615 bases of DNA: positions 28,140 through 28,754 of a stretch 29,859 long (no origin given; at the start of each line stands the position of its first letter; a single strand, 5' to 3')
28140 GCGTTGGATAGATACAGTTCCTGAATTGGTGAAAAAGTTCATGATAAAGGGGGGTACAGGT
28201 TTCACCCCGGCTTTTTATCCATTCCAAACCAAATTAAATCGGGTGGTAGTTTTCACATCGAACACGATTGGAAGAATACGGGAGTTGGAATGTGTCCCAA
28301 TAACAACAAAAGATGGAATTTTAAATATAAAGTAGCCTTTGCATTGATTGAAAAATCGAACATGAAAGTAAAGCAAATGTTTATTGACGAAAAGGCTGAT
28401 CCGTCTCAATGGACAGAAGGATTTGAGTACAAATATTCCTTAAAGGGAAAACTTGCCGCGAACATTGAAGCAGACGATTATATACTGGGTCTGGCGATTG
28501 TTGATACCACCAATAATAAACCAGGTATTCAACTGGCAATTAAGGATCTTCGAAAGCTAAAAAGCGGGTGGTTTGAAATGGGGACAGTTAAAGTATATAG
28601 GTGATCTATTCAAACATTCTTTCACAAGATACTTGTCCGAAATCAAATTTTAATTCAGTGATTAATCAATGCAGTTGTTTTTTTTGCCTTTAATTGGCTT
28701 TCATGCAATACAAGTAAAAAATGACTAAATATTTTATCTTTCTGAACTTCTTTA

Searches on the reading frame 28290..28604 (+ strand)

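Call 47: search_protein_families(library=pfam, proteins=[window:28290-28604:+], max_evalue=0.01)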
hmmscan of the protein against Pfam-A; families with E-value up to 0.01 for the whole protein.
window:28290-28604:+ (104 aa): 2 families
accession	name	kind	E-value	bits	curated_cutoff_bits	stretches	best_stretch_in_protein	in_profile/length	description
PF16116.10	DUF4832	-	0.0034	17.6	29.2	1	13-82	142-214/216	Domain of unknown function (DUF4832)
PF03072.19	DUF237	-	0.0062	17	25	1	5-60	49-105/137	Domain of unknown function (DUF237)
